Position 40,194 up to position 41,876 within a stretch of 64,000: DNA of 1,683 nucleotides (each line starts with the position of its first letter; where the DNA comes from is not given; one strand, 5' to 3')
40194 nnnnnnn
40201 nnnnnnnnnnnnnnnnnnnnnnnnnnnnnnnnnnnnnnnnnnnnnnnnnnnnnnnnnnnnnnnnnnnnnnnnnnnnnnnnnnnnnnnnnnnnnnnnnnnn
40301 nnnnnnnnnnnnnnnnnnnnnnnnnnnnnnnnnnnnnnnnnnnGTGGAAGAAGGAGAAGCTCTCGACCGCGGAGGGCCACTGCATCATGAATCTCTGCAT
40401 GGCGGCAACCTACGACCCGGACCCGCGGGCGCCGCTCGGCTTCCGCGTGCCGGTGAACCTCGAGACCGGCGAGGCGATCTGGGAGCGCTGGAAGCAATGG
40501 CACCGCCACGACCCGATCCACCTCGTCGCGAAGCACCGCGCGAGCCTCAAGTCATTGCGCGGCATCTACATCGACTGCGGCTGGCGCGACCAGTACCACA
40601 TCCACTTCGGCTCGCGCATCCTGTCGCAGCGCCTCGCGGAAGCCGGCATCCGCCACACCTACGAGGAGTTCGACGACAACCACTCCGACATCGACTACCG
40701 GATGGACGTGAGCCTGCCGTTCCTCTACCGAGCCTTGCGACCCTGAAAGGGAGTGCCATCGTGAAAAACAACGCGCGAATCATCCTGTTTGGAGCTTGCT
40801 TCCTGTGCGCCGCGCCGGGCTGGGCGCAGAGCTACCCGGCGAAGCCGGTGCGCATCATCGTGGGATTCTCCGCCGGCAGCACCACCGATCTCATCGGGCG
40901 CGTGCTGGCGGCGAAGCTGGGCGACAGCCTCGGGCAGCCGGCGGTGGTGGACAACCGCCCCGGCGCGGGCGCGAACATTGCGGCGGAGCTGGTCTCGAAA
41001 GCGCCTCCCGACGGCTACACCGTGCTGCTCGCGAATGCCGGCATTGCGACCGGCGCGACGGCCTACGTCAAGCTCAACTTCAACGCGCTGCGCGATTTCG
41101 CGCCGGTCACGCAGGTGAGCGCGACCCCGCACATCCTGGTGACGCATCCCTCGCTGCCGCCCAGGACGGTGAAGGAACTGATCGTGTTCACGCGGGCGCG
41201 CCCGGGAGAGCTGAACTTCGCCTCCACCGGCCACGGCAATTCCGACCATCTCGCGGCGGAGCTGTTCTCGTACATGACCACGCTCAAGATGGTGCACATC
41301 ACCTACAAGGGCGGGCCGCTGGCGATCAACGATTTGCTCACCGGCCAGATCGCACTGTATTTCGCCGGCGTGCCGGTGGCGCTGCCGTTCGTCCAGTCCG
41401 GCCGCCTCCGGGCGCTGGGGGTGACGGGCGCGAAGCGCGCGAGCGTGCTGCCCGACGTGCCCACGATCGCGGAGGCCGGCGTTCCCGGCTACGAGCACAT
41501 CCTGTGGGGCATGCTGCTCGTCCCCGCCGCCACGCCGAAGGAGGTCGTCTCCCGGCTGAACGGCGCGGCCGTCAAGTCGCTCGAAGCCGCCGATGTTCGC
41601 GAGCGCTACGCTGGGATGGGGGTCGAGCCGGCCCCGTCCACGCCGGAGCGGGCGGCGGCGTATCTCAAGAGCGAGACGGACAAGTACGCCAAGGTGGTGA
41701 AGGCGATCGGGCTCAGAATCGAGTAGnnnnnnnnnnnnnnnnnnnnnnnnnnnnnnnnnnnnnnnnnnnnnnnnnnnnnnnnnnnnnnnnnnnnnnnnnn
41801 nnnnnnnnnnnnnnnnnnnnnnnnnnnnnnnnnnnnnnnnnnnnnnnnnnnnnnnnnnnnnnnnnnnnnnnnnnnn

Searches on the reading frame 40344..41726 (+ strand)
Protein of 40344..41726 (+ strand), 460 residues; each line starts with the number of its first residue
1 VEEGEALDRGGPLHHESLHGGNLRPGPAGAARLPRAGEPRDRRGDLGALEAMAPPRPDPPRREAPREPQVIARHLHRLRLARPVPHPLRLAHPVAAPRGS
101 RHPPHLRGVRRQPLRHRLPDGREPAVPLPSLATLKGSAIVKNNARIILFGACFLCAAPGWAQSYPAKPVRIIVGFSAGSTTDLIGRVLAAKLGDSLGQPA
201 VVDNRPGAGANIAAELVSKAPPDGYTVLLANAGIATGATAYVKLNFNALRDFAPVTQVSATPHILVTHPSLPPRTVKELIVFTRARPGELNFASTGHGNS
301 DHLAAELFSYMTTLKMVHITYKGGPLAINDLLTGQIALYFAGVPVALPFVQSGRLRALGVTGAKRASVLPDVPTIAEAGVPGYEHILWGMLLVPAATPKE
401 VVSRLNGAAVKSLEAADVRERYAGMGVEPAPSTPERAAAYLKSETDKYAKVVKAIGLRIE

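Call 83: search_protein_families(library=pfam, proteins=[window:40344-41726:+], max_evalue=0.001)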
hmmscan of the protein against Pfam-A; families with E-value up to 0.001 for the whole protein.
window:40344-41726:+ (460 aa): 1 family
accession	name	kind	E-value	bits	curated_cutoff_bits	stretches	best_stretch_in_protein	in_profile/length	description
PF03401.19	TctC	-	2.9e-65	221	27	1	185-457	2-274/274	Tripartite tricarboxylate transporter family receptor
